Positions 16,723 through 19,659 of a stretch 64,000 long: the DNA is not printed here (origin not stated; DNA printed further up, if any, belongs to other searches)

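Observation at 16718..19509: Compact lanthipeptide locus: trifunctional LanL-type synthetase plus an unlisted precursor gene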

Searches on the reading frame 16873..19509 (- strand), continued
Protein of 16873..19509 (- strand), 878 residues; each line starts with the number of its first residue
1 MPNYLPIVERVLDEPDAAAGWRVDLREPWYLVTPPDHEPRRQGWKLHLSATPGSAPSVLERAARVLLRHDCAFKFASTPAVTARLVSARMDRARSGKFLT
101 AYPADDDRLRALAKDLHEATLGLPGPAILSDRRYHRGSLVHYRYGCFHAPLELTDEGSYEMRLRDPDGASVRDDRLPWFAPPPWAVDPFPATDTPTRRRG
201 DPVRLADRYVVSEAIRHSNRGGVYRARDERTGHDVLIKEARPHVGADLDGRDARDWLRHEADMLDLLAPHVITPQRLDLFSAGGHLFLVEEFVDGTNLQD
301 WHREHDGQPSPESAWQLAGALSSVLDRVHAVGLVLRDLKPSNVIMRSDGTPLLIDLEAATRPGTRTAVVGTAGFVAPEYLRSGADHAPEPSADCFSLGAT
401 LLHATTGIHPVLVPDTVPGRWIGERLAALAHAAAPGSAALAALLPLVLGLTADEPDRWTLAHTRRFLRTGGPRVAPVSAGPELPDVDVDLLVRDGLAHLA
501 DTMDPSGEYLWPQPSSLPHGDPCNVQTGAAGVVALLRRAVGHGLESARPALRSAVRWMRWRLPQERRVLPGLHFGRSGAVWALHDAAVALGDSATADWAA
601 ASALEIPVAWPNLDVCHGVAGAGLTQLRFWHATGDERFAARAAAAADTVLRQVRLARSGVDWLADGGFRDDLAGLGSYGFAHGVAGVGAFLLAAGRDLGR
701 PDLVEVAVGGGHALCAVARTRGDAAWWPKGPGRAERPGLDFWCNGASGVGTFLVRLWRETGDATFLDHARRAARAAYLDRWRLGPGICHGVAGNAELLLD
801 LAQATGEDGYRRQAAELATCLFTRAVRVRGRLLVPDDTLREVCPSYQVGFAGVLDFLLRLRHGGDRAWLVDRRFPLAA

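Call 38: search_solved_structures(query=window:16873-19509:-, max_evalue=1e-40, show_alignments=1)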
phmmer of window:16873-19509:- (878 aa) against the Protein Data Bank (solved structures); distinct sequences matched with E-value up to 1e-40: 1.
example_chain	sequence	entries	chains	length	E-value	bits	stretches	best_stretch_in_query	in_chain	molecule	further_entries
8car_A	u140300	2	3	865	3.4e-68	233.5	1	12-869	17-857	Serine/threonine protein kinase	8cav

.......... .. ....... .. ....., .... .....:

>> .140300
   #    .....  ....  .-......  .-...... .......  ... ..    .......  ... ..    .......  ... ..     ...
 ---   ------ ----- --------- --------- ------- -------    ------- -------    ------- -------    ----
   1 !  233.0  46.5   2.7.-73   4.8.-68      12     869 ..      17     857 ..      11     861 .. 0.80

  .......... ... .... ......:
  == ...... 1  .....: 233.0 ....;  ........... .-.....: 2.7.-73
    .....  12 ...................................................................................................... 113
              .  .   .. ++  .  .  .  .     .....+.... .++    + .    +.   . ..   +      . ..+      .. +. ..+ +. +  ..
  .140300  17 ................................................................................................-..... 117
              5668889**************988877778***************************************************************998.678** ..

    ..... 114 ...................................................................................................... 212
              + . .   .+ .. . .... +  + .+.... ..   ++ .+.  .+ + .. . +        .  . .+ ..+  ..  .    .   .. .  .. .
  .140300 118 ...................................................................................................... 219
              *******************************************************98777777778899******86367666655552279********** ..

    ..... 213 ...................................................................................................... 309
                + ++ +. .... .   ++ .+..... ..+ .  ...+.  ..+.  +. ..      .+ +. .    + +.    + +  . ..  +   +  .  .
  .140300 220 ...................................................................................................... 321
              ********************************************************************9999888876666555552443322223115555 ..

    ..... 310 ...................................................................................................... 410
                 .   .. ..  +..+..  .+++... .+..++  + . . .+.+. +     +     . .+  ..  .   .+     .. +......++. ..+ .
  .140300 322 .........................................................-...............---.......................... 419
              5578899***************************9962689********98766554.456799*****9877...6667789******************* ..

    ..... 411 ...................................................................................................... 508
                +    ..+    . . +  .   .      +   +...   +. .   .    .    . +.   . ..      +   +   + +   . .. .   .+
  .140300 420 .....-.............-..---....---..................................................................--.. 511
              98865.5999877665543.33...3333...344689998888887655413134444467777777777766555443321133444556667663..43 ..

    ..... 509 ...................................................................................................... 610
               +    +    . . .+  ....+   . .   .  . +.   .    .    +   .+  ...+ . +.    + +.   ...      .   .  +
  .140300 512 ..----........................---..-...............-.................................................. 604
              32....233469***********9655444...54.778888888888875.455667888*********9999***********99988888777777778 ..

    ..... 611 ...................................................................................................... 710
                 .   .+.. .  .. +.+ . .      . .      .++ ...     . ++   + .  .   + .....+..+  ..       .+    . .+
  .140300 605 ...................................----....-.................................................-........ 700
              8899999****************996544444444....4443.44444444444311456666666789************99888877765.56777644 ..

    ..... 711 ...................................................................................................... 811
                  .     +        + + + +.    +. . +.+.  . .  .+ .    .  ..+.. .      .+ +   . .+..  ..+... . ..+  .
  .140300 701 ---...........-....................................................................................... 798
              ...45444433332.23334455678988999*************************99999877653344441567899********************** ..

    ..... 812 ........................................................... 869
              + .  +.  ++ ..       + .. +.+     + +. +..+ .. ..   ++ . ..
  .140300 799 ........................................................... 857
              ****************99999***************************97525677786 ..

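Call 40: find_encoding_contigs(protein=P0062, flank=4000, max_places=1)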
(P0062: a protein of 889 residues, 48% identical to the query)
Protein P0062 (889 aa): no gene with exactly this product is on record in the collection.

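Call 41: find_encoding_contigs(protein=P0115, flank=4000, max_places=1)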
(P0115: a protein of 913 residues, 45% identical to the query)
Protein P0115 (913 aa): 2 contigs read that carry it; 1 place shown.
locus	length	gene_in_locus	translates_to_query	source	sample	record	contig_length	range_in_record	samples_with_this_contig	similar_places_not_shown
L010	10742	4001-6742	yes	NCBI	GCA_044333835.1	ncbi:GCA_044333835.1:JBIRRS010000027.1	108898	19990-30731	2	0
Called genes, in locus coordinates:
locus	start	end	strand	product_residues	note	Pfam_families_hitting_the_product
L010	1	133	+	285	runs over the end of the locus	PF00561:Abhydrolase_1, PF00975:Thioesterase (weak), PF12146:Hydrolase_4, PF12697:Abhydrolase_6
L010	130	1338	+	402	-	PF00201:UDPGT, PF06722:EryCIII-like_C, PF04101:Glyco_tran_28_C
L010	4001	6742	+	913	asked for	PF25816:RamC_N, PF00069:Pkinase, PF05147:LANC_like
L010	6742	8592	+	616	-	PF00561:Abhydrolase_1, PF12146:Hydrolase_4, PF12697:Abhydrolase_6 (weak), PF00326:Peptidase_S9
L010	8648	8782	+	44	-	-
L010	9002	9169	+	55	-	-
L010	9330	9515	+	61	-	-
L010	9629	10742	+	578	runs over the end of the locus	PF00664:ABC_membrane, PF00005:ABC_tran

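Call 42: find_encoding_contigs(protein=P0031, flank=6000, max_places=1)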
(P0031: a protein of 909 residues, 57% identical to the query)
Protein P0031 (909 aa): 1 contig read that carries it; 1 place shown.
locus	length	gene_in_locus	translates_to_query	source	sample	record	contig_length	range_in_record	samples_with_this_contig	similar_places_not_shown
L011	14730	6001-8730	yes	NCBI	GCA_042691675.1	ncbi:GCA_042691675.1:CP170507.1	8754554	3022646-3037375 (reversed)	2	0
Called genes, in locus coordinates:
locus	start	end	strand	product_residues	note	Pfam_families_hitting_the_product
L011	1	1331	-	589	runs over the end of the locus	PF06100:MCRA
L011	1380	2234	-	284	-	PF02737:3HCDH_N, PF00725:3HCDH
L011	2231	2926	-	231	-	PF00440:TetR_N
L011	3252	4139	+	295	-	-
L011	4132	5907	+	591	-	PF00890:FAD_binding_2 (faint), PF01266:DAO (faint), PF00732:GMC_oxred_N (weak), PF05199:GMC_oxred_C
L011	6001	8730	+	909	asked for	PF25816:RamC_N, PF00069:Pkinase, PF05147:LANC_like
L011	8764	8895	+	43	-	-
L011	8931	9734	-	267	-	PF13489:Methyltransf_23, PF01209:Ubie_methyltran, PF13847:Methyltransf_31, PF08241:Methyltransf_11, PF08242:Methyltransf_12, PF13649:Methyltransf_25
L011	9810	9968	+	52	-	-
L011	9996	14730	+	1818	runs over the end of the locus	PF00289:Biotin_carb_N, PF02222:ATP-grasp, PF02786:CPSase_L_D2, PF07478:Dala_Dala_lig_C, PF02785:Biotin_carb_C, PF00364:Biotin_lipoyl, PF08326:ACC_central, PF01039:Carboxyl_trans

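Call 53: search_protein_families(library=ncbifam, proteins=[L006:8903-10123:+, L008:8811-9797:+, L010:6742-8592:+], max_evalue=0.001)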
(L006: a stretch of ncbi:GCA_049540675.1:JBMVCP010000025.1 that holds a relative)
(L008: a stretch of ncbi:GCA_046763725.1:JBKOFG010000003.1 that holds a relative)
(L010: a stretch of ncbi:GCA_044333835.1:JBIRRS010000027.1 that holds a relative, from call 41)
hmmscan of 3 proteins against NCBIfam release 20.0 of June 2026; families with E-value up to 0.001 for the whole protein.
L006:8903-10123:+ (406 aa): 3 families
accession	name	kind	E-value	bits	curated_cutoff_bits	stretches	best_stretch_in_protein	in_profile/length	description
NF038150.1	lanthi_synth_IV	equivalog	2.5e-16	59.2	650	2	82-335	552-776/851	class IV lanthionine synthetase LanL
TIGR03897.1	lanti_2_LanM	subfamily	3.9e-11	41.5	304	1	36-391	591-929/932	type 2 lanthipeptide synthetase LanM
NF038151.1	lanthi_synth_III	equivalog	5.3e-06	25.1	575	1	211-394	605-780/833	class III lanthionine synthetase LanKC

L008:8811-9797:+ (328 aa): 3 families
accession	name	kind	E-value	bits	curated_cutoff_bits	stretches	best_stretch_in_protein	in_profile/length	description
TIGR03897.1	lanti_2_LanM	subfamily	7.3e-13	47.2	304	2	202-312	807-928/932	type 2 lanthipeptide synthetase LanM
NF038151.1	lanthi_synth_III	equivalog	1e-11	44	575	1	161-313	522-675/833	class III lanthionine synthetase LanKC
NF038150.1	lanthi_synth_IV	equivalog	3.8e-08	32.1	650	1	6-286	540-802/851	class IV lanthionine synthetase LanL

L010:6742-8592:+ (616 aa): 2 families
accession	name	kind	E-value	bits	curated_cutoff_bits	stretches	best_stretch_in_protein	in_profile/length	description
NF050058.1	e_dPHAscl_type1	hypoth_equivalog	1.5e-06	27.9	150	1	371-605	21-256/276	extracellular catalytic domain type 1 short-chain-length polyhydroxyalkanoate depolymerase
NF007857.0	PRK10566.1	equivalog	1.9e-05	24.6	201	1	390-579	43-233/249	esterase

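Call 56: find_encoding_contigs(protein=P0018, flank=6000, max_places=1)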
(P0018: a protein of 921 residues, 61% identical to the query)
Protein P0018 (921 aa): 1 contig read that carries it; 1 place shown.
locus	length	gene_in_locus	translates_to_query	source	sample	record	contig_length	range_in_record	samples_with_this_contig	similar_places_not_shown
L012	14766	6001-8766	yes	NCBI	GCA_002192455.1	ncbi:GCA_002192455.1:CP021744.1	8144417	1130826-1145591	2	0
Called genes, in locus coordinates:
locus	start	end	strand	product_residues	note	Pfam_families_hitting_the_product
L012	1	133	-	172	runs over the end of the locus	-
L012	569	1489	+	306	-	PF08450:SGL (faint)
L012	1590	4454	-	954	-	PF01447:Peptidase_M4, PF02868:Peptidase_M4_C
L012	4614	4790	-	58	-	-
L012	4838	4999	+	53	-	-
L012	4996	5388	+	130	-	-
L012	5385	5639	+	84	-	-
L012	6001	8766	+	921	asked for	PF25816:RamC_N, PF00069:Pkinase, PF05147:LANC_like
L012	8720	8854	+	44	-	-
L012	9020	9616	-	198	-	PF13563:2_5_RNA_ligase2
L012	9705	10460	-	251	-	PF00072:Response_reg, PF08281:Sigma70_r4_2 (faint), PF00196:GerE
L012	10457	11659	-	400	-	PF07730:HisKA_3, PF02518:HATPase_c (weak)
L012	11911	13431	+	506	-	PF00561:Abhydrolase_1, PF08386:Abhydrolase_4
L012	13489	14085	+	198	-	-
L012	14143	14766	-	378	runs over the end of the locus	PF02274:ADI (faint)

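Call 57: find_encoding_contigs(protein=P0039, flank=6000, max_places=1)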
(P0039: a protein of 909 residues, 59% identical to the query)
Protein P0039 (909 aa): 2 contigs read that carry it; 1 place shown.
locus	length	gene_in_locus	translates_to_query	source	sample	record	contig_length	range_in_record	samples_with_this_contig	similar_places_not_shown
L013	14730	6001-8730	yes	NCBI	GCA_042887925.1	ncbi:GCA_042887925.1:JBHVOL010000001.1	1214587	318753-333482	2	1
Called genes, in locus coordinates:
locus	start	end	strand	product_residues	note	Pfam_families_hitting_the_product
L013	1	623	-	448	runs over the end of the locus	PF00909:Ammonium_transp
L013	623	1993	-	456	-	PF00909:Ammonium_transp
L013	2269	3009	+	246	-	-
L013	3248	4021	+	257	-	PF16640:Big_3_5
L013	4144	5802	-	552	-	PF03816:LytR_cpsA_psr, PF13399:LytR_C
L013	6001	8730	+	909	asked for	PF25816:RamC_N, PF00069:Pkinase, PF05147:LANC_like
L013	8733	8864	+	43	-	-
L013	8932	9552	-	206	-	PF00132:Hexapep (faint)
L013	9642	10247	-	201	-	PF13671:AAA_33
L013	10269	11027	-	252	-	PF13476:AAA_23 (weak), PF00005:ABC_tran, PF02463:SMC_N (faint), PF13175:AAA_15 (faint), PF13304:AAA_21 (weak)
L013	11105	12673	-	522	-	PF01554:MatE (faint), PF03023:MurJ, PF13440:Polysacc_synt_3 (weak)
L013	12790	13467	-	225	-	-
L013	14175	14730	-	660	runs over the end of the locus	PF00122:E1-E2_ATPase, PF00702:Hydrolase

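Call 58: find_encoding_contigs(protein=P0004, flank=6000, max_places=1)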
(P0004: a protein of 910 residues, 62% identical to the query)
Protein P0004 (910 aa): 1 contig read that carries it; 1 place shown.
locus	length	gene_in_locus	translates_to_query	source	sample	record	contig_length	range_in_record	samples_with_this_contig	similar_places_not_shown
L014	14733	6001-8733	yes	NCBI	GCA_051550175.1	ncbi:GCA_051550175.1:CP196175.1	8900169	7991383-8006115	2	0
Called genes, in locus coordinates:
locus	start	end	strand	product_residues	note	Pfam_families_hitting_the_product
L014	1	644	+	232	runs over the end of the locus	PF00072:Response_reg, PF00486:Trans_reg_C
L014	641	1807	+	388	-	PF00672:HAMP, PF00512:HisKA (weak), PF02518:HATPase_c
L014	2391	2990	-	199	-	-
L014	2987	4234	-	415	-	PF20182:DUF6545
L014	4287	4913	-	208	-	-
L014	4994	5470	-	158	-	-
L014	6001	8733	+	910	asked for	PF25816:RamC_N, PF00069:Pkinase, PF05147:LANC_like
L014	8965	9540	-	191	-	PF09933:DUF2165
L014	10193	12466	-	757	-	PF00768:Peptidase_S11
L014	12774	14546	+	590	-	PF15575:Imm49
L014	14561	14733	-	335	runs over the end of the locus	PF00356:LacI, PF00532:Peripla_BP_1, PF13407:Peripla_BP_4, PF13377:Peripla_BP_3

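Call 78: predict_structure(alignment_id=A1)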
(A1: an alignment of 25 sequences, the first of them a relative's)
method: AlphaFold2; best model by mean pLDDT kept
length: 878 residues; sequences in the alignment: 25
mean_pLDDT: 88.9   pTM: 0.88
mean pLDDT of the five models: 88.9, 88.8, 88.4, 86.7, 86.2
residues with pLDDT >= 90: 591; 70-90: 221; 50-70: 43; < 50: 23
segments of 3 or more residues with pLDDT < 50: 655-658, 664-673, 873-878
pLDDT, mean of each block of 10 residues (from residue 1): 88 83 90 88 94 97 96 95 92 90 93 97 93 91 83 76 85 75 87 56 87 89 95 96 93 96 97 97 95 92 78 95 98 96 93 96 90 91 85 97 93 88 95 94 96 95 94 82 97 98 93 82 89 96 96 97 76 77 96 97 88 82 93 96 93 56 48 65 87 95 93 91 85 59 87 95 97 93 90 95 95 97 95 93 92 97 88 41
secondary structure, 60 per line:
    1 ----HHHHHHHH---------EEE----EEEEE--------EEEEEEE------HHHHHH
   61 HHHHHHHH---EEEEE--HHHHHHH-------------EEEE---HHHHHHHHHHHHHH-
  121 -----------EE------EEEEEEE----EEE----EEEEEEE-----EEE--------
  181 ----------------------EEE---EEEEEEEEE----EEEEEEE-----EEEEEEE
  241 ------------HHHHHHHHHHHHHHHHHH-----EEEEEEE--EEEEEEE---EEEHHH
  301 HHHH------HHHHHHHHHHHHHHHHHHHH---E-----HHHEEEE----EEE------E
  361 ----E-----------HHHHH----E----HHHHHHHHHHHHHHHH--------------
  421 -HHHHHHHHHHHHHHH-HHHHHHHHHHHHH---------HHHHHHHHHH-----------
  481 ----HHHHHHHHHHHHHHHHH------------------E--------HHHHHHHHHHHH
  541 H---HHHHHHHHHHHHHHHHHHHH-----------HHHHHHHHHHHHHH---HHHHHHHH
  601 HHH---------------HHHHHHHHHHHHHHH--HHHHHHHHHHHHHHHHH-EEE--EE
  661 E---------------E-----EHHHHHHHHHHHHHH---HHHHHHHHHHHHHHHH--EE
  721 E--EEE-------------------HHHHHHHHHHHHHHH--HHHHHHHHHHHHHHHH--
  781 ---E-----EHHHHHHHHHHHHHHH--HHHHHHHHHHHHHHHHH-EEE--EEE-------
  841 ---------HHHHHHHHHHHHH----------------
elements in order (helices of 4 or more, strands of 3 or more residues): H5-12 E22-24 E29-33 E42-48 H55-68 E72-76 H79-85 E99-102 H106-119 E140-146 E151-153 E158-164 E170-172 E203-205 E209-217 E222-228 E234-240 H253-270 E276-282 E285-291 E295-297 H298-304 H311-330 E343-346 E351-353 H377-381 H391-406 H422-436 H438-450 H460-469 H485-501 H529-541 H545-564 H576-589 H593-603 H619-633 H636-652 E654-656 E659-661 H684-697 H701-716 E719-721 E724-726 H746-760 H763-778 H791-805 H808-824 E826-828 E831-833 H850-862
